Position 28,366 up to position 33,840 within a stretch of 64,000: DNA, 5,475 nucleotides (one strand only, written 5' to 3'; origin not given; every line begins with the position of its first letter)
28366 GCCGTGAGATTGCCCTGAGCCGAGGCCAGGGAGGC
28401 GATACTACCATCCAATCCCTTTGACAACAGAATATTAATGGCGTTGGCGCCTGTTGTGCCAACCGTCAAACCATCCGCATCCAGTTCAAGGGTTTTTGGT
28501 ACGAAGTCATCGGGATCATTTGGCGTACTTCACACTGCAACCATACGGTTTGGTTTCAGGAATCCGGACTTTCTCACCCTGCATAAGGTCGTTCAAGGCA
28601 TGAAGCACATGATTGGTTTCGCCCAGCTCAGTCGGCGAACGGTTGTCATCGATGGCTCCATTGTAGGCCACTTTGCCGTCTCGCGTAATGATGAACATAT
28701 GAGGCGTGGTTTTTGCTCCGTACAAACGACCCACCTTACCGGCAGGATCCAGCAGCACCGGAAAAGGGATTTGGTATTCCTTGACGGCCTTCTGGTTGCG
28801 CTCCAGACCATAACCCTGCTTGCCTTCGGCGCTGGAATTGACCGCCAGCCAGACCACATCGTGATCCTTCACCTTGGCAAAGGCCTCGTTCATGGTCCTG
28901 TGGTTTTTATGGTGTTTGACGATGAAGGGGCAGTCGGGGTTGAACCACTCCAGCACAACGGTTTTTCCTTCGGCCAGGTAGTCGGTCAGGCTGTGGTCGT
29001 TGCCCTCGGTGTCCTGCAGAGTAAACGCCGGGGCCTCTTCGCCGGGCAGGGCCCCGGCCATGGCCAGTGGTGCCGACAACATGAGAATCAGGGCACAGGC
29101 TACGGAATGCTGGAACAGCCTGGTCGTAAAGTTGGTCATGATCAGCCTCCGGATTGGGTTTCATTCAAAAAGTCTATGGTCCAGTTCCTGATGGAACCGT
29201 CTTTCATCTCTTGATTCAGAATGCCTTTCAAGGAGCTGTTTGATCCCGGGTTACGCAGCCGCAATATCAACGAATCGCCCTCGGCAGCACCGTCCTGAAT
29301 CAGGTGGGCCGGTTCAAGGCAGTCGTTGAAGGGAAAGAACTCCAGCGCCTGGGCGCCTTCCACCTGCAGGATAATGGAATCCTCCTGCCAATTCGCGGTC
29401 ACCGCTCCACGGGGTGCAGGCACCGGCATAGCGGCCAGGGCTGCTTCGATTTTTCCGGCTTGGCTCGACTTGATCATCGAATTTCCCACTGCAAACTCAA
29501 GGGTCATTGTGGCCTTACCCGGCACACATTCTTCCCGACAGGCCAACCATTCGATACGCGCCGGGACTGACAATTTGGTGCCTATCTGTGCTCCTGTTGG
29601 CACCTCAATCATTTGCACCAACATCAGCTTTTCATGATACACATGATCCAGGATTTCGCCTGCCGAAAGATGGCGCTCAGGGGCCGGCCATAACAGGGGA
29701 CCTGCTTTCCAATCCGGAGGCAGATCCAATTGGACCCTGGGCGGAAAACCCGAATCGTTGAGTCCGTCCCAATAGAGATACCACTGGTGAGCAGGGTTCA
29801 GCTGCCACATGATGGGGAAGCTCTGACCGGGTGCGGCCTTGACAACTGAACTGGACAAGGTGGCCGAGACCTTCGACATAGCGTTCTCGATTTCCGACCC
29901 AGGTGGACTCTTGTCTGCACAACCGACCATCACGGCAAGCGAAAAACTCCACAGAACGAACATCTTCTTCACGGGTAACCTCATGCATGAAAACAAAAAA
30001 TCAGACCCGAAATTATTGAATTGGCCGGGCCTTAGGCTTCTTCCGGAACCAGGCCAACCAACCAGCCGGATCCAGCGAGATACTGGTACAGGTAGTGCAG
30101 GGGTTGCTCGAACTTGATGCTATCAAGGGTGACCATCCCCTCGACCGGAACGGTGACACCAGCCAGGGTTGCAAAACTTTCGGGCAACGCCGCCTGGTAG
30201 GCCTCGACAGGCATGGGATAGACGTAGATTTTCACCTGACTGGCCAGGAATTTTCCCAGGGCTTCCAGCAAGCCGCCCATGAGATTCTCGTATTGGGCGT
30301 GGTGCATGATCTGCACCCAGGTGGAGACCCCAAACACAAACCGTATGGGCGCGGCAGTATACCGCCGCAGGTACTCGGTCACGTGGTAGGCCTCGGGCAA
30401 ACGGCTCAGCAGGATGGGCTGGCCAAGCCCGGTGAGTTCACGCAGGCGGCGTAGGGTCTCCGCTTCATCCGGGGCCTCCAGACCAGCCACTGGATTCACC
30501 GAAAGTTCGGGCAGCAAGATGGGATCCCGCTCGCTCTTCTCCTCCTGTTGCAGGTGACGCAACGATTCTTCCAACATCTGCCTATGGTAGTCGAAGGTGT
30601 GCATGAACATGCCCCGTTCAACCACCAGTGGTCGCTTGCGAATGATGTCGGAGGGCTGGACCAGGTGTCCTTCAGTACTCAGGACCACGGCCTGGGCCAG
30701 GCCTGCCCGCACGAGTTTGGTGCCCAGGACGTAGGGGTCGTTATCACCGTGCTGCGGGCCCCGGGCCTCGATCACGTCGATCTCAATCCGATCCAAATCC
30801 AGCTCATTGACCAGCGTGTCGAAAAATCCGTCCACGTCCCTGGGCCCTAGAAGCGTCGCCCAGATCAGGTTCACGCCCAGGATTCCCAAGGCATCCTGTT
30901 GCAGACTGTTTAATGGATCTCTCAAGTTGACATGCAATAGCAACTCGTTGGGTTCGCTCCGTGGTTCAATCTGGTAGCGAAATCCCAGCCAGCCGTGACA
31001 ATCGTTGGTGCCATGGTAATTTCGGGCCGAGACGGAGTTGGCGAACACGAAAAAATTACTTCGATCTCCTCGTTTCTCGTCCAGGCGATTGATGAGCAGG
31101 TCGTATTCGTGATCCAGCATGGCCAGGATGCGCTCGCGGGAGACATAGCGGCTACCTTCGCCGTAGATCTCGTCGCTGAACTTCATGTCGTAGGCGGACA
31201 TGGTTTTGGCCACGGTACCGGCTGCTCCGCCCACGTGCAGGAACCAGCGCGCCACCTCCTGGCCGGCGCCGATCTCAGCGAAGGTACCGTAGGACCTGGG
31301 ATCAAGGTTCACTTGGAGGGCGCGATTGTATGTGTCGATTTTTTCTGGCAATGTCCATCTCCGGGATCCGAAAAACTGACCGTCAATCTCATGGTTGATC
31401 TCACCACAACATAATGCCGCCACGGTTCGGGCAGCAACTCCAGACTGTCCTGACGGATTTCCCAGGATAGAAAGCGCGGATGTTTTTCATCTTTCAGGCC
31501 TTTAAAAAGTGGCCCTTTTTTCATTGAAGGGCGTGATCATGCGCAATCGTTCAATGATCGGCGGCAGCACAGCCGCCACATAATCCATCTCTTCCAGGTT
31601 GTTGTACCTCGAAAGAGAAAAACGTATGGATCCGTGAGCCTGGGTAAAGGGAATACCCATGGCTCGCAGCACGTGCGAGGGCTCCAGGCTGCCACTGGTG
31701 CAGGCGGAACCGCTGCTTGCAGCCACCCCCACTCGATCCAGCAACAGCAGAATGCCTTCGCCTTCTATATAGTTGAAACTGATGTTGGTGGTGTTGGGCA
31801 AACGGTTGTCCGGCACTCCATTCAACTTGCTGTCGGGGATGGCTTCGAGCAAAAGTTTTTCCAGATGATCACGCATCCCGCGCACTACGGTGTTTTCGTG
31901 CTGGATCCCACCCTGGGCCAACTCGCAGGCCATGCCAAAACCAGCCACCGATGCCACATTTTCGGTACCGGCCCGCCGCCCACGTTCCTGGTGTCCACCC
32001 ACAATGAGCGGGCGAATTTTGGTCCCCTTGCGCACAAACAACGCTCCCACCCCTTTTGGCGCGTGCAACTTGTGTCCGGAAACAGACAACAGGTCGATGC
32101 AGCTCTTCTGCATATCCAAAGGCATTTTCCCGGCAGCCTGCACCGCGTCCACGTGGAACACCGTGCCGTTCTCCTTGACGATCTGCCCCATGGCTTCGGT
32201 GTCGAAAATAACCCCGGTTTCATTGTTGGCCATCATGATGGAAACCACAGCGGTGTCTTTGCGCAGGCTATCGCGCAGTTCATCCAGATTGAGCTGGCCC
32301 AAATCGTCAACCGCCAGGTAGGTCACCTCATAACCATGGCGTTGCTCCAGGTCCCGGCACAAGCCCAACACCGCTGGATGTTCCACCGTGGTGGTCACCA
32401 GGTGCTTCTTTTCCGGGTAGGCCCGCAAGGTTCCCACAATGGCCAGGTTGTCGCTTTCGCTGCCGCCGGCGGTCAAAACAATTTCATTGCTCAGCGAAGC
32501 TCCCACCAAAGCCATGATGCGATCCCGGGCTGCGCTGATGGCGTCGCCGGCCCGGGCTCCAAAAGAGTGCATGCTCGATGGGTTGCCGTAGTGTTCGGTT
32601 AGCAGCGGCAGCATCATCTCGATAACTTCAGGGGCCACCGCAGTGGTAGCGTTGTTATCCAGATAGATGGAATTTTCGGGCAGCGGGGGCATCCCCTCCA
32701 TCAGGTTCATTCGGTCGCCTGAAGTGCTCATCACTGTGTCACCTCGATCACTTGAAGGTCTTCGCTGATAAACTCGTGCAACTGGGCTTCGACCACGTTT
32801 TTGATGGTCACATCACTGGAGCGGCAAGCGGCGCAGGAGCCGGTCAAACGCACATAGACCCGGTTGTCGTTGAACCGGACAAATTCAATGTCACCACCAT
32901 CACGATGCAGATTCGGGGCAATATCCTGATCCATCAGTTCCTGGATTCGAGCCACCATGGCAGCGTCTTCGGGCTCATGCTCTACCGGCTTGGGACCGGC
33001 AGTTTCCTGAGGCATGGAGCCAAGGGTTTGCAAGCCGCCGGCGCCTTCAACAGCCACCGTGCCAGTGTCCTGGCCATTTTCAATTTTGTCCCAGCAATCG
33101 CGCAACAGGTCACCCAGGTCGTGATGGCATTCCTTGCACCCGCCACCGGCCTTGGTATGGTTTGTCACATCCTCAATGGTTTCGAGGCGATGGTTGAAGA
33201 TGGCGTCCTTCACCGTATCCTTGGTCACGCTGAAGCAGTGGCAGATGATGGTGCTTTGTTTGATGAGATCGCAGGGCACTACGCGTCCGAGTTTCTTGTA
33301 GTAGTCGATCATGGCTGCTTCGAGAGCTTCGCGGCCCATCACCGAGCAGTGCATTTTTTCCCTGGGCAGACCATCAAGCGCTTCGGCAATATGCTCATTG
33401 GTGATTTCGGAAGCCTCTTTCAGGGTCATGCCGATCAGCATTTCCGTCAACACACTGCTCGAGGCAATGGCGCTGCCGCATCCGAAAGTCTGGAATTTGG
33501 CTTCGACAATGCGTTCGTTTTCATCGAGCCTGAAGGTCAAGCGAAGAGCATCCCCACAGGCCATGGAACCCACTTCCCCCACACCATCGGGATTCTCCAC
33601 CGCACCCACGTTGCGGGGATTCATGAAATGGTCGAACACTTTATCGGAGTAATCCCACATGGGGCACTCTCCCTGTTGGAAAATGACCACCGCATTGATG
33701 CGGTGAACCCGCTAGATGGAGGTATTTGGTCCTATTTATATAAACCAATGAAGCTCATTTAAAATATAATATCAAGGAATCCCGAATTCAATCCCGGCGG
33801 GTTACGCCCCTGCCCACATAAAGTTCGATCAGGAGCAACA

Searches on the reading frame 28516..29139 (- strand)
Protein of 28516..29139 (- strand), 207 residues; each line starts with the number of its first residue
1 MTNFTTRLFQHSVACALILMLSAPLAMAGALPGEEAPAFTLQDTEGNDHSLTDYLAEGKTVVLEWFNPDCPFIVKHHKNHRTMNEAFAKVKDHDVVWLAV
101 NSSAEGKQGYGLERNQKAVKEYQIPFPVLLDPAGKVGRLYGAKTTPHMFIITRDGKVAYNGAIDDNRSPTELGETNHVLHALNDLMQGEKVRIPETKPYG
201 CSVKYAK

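Call 64: search_protein_families(library=pfam, proteins=[window:28516-29139:-], max_evalue=0.00001)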
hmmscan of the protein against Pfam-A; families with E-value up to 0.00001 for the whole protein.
window:28516-29139:- (207 aa): 2 families
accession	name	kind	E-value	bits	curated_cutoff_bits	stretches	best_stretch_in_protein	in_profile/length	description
PF00578.27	AhpC-TSA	-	1.2e-19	70.9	26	1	32-159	1-123/124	AhpC/TSA family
PF08534.16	Redoxin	-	2.9e-19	69.8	26.6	1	32-168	2-139/148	Redoxin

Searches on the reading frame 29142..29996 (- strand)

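Call 64: search_protein_families(library=pfam, proteins=[window:29142-29996:-], max_evalue=0.00001)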
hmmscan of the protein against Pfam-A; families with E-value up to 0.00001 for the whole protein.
window:29142-29996:- (284 aa): 1 family
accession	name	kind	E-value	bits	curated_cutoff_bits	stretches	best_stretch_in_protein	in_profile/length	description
PF11412.14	DsbD_N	-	5.7e-11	42.9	25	1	52-166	13-116/119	Thiol:disulfide interchange protein DsbD, N-terminal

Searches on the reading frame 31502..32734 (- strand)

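Call 64: search_protein_families(library=pfam, proteins=[window:31502-32734:-], max_evalue=0.00001)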
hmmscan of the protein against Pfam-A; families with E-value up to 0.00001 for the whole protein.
window:31502-32734:- (410 aa): 1 family
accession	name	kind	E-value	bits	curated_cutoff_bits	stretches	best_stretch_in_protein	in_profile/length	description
PF00266.25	Aminotran_5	-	6.6e-86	289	21.5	1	23-385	1-370/371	Aminotransferase class-V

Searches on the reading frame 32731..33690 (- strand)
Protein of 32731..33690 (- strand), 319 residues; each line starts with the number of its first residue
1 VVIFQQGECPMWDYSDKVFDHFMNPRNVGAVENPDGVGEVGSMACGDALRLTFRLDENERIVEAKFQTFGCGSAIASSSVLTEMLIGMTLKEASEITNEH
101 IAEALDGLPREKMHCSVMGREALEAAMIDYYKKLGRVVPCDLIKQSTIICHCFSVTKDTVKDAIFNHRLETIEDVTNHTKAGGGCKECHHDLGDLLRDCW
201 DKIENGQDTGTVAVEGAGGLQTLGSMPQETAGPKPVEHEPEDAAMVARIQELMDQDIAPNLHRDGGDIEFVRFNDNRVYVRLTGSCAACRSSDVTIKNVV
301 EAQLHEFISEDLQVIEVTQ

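Call 64: search_protein_families(library=pfam, proteins=[window:32731-33690:-], max_evalue=0.00001)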
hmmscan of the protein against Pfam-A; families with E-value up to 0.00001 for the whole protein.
window:32731-33690:- (319 aa): 3 families
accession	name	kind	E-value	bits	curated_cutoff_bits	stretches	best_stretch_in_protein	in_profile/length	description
PF01592.21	NifU_N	-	1.7e-49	167.6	22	1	14-133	2-123/127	NifU-like N terminal domain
PF01106.22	NifU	-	3e-23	82.2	27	1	249-315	1-67/67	NifU-like domain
PF04324.20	Fer2_BFD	-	9.6e-17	61.5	26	1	148-197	1-49/50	BFD-like [2Fe-2S] binding domain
